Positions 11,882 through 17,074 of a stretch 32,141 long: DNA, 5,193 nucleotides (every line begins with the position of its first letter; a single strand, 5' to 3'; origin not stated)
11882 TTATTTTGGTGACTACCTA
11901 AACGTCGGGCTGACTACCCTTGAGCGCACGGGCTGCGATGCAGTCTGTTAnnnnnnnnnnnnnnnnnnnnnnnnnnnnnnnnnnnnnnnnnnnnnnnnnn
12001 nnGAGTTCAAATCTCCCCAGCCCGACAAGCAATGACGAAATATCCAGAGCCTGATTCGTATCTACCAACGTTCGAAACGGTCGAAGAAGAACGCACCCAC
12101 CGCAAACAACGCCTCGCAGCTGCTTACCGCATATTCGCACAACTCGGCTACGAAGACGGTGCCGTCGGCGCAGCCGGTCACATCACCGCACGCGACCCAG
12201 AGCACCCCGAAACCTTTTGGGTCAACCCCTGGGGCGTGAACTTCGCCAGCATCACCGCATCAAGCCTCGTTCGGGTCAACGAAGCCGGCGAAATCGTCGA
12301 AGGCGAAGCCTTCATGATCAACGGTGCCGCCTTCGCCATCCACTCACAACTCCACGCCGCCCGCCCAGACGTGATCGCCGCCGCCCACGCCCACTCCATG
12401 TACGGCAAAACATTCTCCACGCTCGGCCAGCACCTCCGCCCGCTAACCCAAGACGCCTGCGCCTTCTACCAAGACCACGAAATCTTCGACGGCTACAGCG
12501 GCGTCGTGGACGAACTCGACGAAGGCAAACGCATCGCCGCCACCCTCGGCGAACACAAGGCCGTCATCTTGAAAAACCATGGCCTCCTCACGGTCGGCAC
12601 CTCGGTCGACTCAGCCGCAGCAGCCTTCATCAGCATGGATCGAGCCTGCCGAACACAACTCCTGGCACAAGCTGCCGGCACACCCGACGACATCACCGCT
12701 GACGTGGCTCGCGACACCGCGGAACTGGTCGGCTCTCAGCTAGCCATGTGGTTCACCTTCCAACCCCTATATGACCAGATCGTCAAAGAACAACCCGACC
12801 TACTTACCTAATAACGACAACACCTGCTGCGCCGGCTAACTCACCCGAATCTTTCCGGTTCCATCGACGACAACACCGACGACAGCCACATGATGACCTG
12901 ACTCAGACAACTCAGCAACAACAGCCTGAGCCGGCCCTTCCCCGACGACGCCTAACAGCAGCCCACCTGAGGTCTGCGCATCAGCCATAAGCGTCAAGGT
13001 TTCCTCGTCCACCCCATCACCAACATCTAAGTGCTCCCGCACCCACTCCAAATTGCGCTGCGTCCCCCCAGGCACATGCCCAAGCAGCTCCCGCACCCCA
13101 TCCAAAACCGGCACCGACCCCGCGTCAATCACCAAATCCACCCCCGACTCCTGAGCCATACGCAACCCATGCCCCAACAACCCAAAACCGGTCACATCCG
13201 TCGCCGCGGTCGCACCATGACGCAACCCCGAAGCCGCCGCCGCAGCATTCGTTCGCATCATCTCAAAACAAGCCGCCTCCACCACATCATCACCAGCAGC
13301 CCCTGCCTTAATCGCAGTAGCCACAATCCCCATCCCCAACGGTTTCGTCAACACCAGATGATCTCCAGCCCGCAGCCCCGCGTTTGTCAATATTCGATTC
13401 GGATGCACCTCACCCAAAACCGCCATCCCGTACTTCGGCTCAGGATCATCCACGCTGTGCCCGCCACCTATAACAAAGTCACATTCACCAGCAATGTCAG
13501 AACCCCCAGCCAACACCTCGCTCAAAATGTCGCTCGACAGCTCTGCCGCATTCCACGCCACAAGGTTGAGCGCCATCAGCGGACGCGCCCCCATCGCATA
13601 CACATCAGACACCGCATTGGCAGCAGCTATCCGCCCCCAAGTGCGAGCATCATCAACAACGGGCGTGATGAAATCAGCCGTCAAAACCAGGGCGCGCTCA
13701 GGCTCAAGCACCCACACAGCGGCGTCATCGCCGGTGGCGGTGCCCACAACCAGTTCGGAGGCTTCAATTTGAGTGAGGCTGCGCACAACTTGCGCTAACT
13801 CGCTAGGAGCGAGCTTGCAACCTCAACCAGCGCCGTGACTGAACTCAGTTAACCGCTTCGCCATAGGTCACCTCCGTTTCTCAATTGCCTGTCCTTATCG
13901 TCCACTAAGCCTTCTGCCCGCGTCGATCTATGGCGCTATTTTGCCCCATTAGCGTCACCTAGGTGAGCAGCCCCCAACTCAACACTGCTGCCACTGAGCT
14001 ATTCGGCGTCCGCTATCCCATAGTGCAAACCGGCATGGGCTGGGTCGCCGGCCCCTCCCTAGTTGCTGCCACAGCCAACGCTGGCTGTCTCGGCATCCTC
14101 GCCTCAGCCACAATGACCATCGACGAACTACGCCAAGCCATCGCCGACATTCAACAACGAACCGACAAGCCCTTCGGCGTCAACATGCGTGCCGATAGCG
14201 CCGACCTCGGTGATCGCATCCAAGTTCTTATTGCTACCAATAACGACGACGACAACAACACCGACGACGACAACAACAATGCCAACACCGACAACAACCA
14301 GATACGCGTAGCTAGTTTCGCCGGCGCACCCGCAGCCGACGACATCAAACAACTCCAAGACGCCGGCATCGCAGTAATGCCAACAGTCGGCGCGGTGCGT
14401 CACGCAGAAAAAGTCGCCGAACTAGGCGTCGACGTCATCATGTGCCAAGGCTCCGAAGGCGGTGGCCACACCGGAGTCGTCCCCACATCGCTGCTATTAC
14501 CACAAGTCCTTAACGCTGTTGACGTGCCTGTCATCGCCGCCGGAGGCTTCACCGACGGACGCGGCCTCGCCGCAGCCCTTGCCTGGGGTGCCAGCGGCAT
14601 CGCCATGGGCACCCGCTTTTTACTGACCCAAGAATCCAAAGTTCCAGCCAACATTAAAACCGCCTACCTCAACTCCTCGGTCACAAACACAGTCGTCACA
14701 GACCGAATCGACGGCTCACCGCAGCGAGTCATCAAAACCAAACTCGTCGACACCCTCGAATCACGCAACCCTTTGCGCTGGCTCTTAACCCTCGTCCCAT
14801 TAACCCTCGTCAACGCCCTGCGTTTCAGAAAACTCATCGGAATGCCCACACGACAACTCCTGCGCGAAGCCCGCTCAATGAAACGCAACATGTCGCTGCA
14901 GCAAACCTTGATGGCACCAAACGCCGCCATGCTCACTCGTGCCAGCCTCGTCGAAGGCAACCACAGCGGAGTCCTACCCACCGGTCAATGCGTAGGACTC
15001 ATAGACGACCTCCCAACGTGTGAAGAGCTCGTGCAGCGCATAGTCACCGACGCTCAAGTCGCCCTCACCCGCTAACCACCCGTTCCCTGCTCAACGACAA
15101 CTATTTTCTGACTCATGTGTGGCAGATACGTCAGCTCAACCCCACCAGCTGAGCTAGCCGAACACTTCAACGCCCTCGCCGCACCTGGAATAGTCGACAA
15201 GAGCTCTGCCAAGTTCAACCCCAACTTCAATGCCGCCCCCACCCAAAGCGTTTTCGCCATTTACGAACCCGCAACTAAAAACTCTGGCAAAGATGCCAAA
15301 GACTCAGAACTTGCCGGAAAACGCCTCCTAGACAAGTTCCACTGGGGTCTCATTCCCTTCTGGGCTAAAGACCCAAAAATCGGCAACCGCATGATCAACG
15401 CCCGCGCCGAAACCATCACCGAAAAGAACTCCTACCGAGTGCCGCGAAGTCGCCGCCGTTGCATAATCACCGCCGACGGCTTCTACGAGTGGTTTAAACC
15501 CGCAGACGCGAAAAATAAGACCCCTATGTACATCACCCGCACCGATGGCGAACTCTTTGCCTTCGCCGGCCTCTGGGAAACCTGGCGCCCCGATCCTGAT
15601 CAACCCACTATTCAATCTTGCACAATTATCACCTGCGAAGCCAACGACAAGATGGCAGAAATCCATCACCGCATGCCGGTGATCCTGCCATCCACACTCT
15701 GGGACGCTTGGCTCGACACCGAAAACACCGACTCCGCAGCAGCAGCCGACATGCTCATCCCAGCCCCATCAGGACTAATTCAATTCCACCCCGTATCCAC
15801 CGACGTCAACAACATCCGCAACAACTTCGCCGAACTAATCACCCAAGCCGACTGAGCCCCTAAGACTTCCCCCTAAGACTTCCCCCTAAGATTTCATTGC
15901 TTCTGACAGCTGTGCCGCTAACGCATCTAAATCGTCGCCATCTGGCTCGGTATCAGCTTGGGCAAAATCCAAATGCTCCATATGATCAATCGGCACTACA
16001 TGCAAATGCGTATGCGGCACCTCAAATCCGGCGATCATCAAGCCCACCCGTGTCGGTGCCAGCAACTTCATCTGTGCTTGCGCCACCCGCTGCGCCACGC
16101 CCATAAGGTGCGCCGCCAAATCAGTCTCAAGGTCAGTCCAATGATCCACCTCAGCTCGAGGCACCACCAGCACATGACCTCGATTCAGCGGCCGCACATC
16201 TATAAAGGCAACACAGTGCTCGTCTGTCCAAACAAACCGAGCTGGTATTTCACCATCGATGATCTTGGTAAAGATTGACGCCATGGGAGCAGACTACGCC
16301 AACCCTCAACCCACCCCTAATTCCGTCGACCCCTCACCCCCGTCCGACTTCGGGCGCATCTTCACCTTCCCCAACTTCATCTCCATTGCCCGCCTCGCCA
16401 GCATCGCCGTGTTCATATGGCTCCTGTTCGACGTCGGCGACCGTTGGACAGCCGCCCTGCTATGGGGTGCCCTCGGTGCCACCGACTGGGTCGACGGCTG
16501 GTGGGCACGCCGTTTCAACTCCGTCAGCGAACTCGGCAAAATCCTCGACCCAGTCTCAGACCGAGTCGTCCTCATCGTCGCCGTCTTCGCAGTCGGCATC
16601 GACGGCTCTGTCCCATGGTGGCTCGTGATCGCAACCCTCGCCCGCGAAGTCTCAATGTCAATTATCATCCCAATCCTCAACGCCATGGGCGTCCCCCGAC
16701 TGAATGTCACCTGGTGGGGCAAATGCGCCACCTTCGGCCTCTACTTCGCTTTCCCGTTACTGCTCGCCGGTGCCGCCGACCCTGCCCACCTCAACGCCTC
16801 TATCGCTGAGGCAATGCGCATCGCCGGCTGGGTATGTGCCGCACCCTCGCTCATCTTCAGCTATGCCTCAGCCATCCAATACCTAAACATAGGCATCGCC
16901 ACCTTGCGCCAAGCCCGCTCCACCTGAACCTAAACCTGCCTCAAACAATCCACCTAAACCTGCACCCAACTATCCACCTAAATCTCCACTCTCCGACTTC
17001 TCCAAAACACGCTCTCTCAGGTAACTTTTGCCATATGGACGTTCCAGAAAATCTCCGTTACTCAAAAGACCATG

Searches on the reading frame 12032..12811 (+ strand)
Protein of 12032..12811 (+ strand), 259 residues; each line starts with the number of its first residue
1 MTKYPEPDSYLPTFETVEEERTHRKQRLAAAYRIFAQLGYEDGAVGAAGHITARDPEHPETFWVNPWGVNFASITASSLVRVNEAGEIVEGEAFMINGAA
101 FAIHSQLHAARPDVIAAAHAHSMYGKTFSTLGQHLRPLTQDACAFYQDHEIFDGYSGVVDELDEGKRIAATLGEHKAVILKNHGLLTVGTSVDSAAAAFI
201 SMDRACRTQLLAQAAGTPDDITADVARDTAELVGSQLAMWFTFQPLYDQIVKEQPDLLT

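Call 59: search_protein_families(library=pfam, proteins=[window:12032-12808:+])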
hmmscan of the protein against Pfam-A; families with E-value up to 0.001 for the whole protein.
window:12032-12808:+ (259 aa): 1 family
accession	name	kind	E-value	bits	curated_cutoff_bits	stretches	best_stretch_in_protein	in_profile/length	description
PF00596.27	Aldolase_II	-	4.8e-44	150.9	22.2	1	26-210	1-183/183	Class II Aldolase and Adducin N-terminal domain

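Call 72: find_encoding_contigs(protein=window:12032-12811:+, flank=10000, max_places=6)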
Protein window:12032-12811:+ (259 aa): no gene with exactly this product is on record in the collection.

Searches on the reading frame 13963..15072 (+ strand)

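Call 59: search_protein_families(library=pfam, proteins=[window:13963-15072:+])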
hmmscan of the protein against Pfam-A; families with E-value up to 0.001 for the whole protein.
window:13963-15072:+ (370 aa): 4 families
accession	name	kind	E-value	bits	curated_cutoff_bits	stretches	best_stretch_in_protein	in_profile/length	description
PF03060.21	NMO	-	1.3e-81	275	28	1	8-362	2-330/331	Nitronate monooxygenase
PF00478.31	IMPDH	-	1.7e-12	47.5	25.6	1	5-166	22-127/345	IMP dehydrogenase / GMP reductase domain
PF01070.24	FMN_dh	-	3.6e-08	33.3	24.9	1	93-221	185-307/350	FMN-dependent dehydrogenase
PF05690.20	ThiG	-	1.3e-06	28.4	23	1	128-218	116-206/247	Thiazole biosynthesis protein ThiG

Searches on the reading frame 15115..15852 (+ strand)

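Call 59: search_protein_families(library=pfam, proteins=[window:15115-15852:+])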
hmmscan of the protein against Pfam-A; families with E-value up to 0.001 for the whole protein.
window:15115-15852:+ (246 aa): 1 family
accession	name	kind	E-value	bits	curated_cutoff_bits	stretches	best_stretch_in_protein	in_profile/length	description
PF02586.19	SRAP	-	1.7e-74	250.4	27.1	1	1-233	1-213/214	SOS response associated peptidase (SRAP)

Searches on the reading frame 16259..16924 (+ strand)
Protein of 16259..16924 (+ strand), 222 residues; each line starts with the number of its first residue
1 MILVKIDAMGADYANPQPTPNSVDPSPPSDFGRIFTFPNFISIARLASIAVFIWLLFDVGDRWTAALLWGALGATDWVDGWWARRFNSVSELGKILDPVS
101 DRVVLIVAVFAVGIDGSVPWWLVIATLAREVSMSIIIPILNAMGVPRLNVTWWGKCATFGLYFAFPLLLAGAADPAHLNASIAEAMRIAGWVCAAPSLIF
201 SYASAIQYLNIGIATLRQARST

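Call 59: search_protein_families(library=pfam, proteins=[window:16259-16924:+])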
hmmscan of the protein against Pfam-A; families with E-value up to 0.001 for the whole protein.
window:16259-16924:+ (222 aa): 1 family
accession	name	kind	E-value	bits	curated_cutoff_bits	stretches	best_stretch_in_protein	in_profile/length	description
PF01066.26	CDP-OH_P_transf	-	8.7e-33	114.3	22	1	35-187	1-143/152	CDP-alcohol phosphatidyltransferase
